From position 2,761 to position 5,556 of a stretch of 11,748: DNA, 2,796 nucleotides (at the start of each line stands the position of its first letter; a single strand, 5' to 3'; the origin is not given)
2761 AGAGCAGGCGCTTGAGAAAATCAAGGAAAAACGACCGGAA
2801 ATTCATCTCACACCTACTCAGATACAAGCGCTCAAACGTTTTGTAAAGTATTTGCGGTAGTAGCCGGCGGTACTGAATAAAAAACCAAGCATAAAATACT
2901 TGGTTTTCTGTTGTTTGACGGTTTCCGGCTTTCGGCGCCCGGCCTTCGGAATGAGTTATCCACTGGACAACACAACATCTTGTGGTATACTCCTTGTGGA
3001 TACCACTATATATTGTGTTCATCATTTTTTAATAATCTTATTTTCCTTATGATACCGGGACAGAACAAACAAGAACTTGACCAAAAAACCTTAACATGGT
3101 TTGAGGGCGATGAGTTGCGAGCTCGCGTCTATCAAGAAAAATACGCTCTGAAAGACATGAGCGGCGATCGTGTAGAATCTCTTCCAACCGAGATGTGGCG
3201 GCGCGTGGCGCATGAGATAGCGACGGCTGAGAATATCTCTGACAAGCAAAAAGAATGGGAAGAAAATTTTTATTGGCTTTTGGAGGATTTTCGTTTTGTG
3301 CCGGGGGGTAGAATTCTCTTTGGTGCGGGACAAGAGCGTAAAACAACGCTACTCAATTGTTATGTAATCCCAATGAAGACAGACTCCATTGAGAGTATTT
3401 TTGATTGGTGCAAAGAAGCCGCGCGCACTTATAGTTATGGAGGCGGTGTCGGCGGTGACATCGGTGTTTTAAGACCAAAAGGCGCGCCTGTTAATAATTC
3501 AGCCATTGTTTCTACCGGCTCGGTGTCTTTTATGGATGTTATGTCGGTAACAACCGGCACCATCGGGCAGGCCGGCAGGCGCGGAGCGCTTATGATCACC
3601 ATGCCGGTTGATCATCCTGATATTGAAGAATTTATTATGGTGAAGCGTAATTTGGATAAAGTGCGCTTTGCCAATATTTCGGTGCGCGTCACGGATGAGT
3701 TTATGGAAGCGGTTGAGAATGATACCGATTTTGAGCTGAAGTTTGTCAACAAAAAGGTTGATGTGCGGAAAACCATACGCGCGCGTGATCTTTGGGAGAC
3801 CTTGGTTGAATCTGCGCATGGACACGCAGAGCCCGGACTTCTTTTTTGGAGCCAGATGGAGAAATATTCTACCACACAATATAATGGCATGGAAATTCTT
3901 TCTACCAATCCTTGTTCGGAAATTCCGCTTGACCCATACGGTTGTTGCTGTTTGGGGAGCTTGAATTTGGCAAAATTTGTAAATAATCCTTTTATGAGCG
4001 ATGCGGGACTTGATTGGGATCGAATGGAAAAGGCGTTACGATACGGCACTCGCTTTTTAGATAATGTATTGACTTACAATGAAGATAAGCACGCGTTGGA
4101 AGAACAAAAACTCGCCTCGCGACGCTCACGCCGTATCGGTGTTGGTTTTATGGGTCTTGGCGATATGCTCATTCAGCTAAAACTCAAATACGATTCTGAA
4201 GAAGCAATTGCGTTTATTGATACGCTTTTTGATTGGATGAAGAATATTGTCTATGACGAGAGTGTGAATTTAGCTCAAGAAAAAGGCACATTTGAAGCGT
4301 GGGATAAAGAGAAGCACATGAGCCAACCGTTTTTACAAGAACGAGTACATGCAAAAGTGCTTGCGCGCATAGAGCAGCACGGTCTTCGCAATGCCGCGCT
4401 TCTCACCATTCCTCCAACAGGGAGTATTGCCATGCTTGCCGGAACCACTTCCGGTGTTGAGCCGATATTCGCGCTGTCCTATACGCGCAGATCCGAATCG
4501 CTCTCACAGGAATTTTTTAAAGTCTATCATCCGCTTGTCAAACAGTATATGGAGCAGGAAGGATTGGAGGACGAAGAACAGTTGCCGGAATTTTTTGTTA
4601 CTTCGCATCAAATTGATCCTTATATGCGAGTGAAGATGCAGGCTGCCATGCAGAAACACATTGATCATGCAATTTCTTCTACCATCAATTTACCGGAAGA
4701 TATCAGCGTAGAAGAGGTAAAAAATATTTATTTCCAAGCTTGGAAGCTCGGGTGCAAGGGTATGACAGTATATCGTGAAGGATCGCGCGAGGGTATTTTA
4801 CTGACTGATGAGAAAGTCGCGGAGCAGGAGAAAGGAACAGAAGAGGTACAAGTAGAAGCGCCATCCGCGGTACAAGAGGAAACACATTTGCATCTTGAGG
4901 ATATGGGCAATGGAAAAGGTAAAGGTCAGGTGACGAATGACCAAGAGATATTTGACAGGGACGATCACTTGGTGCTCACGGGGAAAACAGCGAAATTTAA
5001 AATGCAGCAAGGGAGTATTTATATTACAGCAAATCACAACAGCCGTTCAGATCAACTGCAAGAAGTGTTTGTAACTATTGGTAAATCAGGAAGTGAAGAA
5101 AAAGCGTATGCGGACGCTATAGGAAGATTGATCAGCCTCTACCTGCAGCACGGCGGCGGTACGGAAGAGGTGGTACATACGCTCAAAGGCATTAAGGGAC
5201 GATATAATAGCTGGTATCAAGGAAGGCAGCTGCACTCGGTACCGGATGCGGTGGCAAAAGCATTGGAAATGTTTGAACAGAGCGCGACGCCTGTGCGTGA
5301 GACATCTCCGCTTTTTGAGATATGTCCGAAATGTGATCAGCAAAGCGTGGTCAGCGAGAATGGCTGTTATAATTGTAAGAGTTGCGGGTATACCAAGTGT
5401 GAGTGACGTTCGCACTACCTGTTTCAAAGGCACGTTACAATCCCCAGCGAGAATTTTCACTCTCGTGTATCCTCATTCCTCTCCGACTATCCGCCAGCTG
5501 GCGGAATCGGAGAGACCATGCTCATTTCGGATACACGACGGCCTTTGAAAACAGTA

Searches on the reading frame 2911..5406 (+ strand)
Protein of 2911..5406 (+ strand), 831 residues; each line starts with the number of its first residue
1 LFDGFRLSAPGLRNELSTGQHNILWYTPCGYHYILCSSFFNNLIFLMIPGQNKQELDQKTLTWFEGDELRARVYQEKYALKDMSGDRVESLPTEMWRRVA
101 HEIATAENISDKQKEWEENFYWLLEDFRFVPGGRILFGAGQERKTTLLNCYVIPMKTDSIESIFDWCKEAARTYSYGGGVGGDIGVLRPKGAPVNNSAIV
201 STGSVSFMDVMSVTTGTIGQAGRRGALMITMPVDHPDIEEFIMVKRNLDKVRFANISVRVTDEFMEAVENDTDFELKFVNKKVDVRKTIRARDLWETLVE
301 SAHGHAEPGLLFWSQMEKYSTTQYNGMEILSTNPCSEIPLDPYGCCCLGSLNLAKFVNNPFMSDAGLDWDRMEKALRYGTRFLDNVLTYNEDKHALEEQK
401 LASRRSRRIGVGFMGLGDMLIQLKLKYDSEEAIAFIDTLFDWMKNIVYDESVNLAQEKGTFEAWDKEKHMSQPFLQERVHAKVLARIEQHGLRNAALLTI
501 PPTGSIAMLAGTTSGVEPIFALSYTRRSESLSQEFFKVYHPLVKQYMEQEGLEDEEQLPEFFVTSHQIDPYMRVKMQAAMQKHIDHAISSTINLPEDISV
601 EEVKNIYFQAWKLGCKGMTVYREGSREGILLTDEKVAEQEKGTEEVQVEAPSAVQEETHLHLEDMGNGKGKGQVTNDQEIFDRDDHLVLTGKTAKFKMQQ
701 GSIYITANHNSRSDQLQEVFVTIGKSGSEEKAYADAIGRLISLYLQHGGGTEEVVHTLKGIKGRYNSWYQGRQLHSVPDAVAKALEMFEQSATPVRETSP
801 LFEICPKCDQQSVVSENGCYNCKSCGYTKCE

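Call 9: search_protein_families(library=pfam, proteins=[window:2911-5406:+])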
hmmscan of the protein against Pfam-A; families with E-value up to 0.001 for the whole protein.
window:2911-5406:+ (831 aa): 3 families
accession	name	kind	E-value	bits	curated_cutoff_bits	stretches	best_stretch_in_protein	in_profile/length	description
PF02867.20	Ribonuc_red_lgC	-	1.7e-115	387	23.9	1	149-621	2-523/523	Ribonucleotide reductase, barrel domain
PF12637.14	TSCPD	-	1.2e-18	67.6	22.8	1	699-787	12-86/88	TSCPD domain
PF00317.26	Ribonuc_red_lgN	-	1.7e-16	60.5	28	1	67-143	4-76/77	Ribonucleotide reductase, all-alpha domain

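Call 13: find_encoding_contigs(protein=window:2911-5406:+, flank=3000, max_places=10)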
Protein window:2911-5406:+ (831 aa): no gene with exactly this product is on record in the collection.

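Call 14: find_homologous_proteins(query=window:3049-5406:+, max_evalue=1e-50)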
Query window:3049-5406:+ (785 aa): 7991 proteins with E <= 1e-50 among 8000 candidates; the best 120 are listed.
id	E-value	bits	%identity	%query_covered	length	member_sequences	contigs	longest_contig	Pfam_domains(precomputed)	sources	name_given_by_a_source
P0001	0.0e+0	1819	100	100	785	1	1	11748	PF02867.21,PF00317.27,PF12637.15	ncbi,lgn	-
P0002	0.0e+0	1526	82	100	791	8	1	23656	PF02867.21,PF00317.27,PF12637.15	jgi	-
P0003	0.0e+0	1047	60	99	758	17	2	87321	PF02867.21,PF00317.27,PF12637.15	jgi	-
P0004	0.0e+0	1039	58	99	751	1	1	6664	PF02867.21,PF00317.27,PF12637.15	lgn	-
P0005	0.0e+0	1032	59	99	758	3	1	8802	PF02867.21,PF00317.27,PF12637.15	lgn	-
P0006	0.0e+0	1030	59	99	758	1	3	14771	PF02867.21,PF00317.27,PF12637.15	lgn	-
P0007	0.0e+0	1027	61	99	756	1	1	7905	PF02867.21,PF00317.27,PF12637.15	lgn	-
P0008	0.0e+0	1027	59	99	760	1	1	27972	PF02867.21,PF00317.27,PF12637.15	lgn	-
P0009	0.0e+0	1027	59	100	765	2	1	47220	PF02867.21,PF00317.27,PF12637.15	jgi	jgi:ribonucleoside-diphosphate reductase alpha chain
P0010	0.0e+0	1025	58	99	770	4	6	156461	PF02867.21,PF00317.27,PF12637.15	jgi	jgi:ribonucleoside-diphosphate reductase alpha chain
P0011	0.0e+0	1024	58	100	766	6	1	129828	PF02867.21,PF00317.27,PF12637.15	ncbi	-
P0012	0.0e+0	1024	59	99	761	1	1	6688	PF02867.21,PF00317.27,PF12637.15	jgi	jgi:ribonucleoside-diphosphate reductase alpha chain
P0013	0.0e+0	1022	59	99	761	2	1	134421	PF02867.21,PF00317.27,PF12637.15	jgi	jgi:ribonucleoside-diphosphate reductase alpha chain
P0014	0.0e+0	1021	59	99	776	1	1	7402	PF02867.21,PF00317.27,PF12637.15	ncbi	-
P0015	0.0e+0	1021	58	99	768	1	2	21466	PF02867.21,PF00317.27,PF12637.15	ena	-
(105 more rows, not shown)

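Call 16: find_encoding_contigs(protein=P0002, flank=6000, max_places=5)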
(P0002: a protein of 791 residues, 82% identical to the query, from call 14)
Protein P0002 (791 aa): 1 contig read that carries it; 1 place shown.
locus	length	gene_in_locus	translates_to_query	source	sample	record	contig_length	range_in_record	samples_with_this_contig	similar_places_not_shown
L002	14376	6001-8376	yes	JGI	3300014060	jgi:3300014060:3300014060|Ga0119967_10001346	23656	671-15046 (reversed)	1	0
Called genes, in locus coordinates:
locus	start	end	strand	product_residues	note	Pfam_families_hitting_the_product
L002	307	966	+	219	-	-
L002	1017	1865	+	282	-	PF01116:F_bP_aldolase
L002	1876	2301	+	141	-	PF02502:LacAB_rpiB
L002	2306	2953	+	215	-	PF00834:Ribul_P_3_epim, PF00215:OMPdecase (weak)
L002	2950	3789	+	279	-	PF00456:Transketolase_N, PF13292:DXP_synthase_N, PF00676:E1_dh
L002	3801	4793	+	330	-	PF02779:Transket_pyr, PF02780:Transketolase_C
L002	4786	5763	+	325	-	PF00294:PfkB, PF08543:Phos_pyr_kin (weak)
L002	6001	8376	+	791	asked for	PF00317:Ribonuc_red_lgN, PF02867:Ribonuc_red_lgC, PF12637:TSCPD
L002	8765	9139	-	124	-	-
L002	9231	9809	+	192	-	PF01923:Cob_adeno_trans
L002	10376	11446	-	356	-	PF01145:Band_7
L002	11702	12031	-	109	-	PF11127:YgaP-like_TM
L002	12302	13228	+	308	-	PF00005:ABC_tran, PF13304:AAA_21 (weak)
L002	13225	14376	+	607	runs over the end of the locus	?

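Call 17: find_encoding_contigs(protein=P0003, flank=4000, max_places=4)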
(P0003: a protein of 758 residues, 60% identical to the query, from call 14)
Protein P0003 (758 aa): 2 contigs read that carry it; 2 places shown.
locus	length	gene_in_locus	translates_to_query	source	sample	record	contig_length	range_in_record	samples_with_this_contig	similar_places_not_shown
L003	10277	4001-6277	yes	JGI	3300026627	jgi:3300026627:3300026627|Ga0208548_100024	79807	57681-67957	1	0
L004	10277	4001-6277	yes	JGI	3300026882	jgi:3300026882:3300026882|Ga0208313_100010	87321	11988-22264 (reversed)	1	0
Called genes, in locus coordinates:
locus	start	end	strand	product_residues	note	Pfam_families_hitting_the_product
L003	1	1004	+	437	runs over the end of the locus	PF18195:GatD_N, PF00710:Asparaginase, PF17763:Asparaginase_C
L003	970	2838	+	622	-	PF02934:GatB_N, PF02938:GAD, PF02637:GatB_Yqey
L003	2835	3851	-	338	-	PF00709:Adenylsucc_synt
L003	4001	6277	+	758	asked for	PF00317:Ribonuc_red_lgN, PF02867:Ribonuc_red_lgC, PF12637:TSCPD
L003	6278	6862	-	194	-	PF03357:Snf7 (weak)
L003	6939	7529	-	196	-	-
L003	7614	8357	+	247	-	PF23023:Anti-Pycsar_Apyc1, PF00753:Lactamase_B, PF12706:Lactamase_B_2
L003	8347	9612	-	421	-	PF00275:EPSP_synthase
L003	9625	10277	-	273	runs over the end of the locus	PF22700:MVD-like_N (weak), PF00288:GHMP_kinases_N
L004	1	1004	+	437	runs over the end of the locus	PF18195:GatD_N, PF00710:Asparaginase, PF17763:Asparaginase_C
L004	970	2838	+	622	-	PF02934:GatB_N, PF02938:GAD, PF02637:GatB_Yqey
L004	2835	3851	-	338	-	PF00709:Adenylsucc_synt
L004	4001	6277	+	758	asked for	PF00317:Ribonuc_red_lgN, PF02867:Ribonuc_red_lgC, PF12637:TSCPD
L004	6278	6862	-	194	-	PF03357:Snf7 (weak)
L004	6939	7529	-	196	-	-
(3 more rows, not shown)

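Call 27: find_encoding_contigs(protein=P0123, flank=2500, max_places=10)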
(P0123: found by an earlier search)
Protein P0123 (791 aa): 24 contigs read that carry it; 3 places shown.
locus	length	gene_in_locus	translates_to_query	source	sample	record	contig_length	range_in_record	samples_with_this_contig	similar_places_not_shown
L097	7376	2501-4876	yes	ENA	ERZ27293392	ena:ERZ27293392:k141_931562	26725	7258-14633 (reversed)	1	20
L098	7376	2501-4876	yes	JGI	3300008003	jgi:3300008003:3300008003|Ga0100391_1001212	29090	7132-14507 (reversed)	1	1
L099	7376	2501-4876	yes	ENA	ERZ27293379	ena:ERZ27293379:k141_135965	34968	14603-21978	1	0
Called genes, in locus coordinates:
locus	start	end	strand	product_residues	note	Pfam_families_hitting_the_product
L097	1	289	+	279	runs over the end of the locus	PF00456:Transketolase_N, PF13292:DXP_synthase_N, PF00676:E1_dh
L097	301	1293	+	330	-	PF02779:Transket_pyr, PF02780:Transketolase_C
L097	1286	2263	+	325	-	PF00294:PfkB, PF08543:Phos_pyr_kin (weak)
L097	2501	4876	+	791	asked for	PF00317:Ribonuc_red_lgN, PF02867:Ribonuc_red_lgC, PF12637:TSCPD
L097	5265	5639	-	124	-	-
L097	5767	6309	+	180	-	PF01923:Cob_adeno_trans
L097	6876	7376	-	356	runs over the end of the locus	PF01145:Band_7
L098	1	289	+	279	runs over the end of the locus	PF00456:Transketolase_N, PF13292:DXP_synthase_N, PF00676:E1_dh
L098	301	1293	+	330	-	PF02779:Transket_pyr, PF02780:Transketolase_C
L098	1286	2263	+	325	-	PF00294:PfkB, PF08543:Phos_pyr_kin (weak)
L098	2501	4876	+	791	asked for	PF00317:Ribonuc_red_lgN, PF02867:Ribonuc_red_lgC, PF12637:TSCPD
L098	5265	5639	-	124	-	-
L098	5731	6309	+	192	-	PF01923:Cob_adeno_trans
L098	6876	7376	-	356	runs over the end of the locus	PF01145:Band_7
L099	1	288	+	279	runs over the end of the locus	PF00456:Transketolase_N, PF13292:DXP_synthase_N, PF00676:E1_dh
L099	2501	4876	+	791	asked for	PF00317:Ribonuc_red_lgN, PF02867:Ribonuc_red_lgC, PF12637:TSCPD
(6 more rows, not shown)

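Call 28: find_encoding_contigs(protein=P0124, flank=2500, max_places=4)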
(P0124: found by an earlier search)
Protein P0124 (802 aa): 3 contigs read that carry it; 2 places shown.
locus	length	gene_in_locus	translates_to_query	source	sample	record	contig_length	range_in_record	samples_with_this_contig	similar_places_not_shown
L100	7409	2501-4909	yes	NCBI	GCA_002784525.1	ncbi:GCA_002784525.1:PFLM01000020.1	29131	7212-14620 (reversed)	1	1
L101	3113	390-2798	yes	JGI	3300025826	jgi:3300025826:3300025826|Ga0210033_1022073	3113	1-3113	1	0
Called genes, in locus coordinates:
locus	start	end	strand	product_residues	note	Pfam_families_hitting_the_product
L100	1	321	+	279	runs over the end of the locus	PF00456:Transketolase_N, PF13292:DXP_synthase_N, PF00676:E1_dh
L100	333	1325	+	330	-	PF02779:Transket_pyr, PF02780:Transketolase_C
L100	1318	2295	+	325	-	PF00294:PfkB, PF08543:Phos_pyr_kin (weak)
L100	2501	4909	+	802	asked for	PF00317:Ribonuc_red_lgN, PF02867:Ribonuc_red_lgC, PF12637:TSCPD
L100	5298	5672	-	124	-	-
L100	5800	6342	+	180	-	PF01923:Cob_adeno_trans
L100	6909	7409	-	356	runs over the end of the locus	PF01145:Band_7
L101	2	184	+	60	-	?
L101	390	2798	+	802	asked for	PF00317:Ribonuc_red_lgN, PF02867:Ribonuc_red_lgC, PF12637:TSCPD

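Call 29: find_encoding_contigs(protein=P0125, flank=2500, max_places=4)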
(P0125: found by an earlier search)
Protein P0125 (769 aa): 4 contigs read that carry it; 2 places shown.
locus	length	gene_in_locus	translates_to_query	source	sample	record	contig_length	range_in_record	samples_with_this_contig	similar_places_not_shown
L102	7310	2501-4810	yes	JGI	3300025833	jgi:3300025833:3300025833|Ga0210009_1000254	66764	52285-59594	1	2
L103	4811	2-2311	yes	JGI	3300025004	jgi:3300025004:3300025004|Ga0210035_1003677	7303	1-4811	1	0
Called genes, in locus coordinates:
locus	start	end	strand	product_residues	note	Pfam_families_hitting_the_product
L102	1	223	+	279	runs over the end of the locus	PF00456:Transketolase_N, PF13292:DXP_synthase_N, PF00676:E1_dh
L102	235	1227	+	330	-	PF02779:Transket_pyr, PF02780:Transketolase_C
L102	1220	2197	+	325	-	PF00294:PfkB, PF08543:Phos_pyr_kin (weak)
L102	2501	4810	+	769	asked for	PF00317:Ribonuc_red_lgN, PF02867:Ribonuc_red_lgC, PF12637:TSCPD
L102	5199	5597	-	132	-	-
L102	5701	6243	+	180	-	PF01923:Cob_adeno_trans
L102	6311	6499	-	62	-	-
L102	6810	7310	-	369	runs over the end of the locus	PF01145:Band_7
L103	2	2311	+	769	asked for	PF00317:Ribonuc_red_lgN, PF02867:Ribonuc_red_lgC, PF12637:TSCPD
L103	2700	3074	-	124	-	-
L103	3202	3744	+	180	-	PF01923:Cob_adeno_trans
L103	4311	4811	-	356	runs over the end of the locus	PF01145:Band_7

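Call 30: find_encoding_contigs(protein=P0127, flank=2500, max_places=4)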
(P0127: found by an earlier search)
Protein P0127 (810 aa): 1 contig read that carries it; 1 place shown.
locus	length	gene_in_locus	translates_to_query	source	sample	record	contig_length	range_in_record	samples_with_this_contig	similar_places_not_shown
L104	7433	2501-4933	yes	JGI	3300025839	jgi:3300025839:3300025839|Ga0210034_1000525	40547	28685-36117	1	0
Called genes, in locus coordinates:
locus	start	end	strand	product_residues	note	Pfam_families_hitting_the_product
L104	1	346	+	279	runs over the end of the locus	PF00456:Transketolase_N, PF13292:DXP_synthase_N, PF00676:E1_dh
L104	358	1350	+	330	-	PF02779:Transket_pyr, PF02780:Transketolase_C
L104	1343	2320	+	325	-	PF00294:PfkB, PF08543:Phos_pyr_kin (weak)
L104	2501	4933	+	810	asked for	PF00317:Ribonuc_red_lgN, PF02867:Ribonuc_red_lgC, PF12637:TSCPD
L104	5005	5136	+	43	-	-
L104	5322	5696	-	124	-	-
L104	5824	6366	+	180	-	PF01923:Cob_adeno_trans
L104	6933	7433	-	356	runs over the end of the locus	PF01145:Band_7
